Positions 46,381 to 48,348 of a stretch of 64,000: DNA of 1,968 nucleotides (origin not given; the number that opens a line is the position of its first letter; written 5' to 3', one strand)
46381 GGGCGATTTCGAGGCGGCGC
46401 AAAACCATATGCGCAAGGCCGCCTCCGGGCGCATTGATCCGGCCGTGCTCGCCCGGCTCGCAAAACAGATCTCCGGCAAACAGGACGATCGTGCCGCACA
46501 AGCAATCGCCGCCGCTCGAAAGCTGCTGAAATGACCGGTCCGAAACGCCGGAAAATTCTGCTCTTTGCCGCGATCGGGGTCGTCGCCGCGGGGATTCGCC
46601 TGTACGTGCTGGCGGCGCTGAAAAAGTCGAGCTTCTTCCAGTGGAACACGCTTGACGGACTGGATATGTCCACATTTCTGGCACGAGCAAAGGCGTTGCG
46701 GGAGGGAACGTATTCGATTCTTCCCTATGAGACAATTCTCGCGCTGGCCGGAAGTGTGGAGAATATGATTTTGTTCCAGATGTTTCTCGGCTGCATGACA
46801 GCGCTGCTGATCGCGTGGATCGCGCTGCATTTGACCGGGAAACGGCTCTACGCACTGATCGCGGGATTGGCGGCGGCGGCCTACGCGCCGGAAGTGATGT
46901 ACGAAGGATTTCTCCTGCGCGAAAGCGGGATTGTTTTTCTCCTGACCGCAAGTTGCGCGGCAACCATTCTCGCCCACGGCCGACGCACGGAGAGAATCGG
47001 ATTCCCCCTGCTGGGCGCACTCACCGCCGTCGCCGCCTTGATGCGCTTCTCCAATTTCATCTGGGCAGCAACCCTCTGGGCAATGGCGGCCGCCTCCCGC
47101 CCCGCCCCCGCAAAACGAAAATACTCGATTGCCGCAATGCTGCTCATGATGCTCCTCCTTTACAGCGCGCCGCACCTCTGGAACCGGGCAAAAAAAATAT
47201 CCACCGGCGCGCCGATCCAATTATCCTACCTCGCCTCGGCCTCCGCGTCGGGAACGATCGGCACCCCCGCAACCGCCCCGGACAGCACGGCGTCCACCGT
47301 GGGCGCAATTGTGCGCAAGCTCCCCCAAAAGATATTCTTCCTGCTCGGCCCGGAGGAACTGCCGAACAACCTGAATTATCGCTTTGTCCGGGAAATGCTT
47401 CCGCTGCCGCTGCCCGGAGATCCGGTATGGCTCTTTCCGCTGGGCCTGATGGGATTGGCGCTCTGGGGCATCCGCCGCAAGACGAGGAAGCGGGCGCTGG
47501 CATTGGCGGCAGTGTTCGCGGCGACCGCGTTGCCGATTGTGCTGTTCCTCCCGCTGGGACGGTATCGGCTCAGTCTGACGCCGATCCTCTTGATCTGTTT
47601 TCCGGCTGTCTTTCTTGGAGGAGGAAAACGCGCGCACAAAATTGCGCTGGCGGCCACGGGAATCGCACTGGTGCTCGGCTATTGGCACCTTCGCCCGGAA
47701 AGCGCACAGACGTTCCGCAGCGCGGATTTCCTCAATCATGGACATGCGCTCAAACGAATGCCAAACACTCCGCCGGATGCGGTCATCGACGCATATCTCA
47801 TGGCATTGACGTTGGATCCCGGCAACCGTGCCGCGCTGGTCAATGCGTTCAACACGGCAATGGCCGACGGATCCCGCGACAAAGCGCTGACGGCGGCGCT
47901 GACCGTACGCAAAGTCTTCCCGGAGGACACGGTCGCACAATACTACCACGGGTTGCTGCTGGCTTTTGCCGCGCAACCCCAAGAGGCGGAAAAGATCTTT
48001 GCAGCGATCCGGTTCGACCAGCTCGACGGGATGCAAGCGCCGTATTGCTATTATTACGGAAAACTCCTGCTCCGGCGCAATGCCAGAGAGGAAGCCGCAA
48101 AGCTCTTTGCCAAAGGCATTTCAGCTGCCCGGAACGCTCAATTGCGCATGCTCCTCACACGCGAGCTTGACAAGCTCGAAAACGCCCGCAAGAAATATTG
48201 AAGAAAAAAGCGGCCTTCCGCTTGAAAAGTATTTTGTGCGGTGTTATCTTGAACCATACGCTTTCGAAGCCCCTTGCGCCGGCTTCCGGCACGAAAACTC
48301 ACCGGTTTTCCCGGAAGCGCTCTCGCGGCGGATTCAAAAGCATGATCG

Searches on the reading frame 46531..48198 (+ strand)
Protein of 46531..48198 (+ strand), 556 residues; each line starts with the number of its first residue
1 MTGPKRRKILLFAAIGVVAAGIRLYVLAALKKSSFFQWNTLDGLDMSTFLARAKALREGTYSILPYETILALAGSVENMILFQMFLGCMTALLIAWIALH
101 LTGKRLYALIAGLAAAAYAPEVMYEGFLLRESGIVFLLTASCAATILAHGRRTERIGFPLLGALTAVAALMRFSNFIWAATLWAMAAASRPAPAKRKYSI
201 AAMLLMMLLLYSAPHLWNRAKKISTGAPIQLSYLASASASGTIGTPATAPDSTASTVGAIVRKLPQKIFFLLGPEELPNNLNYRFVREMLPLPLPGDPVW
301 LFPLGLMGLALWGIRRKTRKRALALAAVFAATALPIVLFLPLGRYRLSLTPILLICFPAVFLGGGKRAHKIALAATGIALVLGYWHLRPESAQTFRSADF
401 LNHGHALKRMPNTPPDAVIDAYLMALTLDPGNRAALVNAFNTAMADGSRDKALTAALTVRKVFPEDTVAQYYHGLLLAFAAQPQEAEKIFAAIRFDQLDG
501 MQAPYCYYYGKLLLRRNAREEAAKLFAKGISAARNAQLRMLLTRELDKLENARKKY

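Call 34: search_protein_families(library=pfam, proteins=[window:46531-48198:+], max_evalue=0.01)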
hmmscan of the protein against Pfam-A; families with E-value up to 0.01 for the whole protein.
window:46531-48198:+ (556 aa): 1 family
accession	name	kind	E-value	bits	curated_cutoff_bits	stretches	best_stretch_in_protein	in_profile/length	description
PF14559.12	TPR_19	-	0.0042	17.8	25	0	425-467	17-59/68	Tetratricopeptide repeat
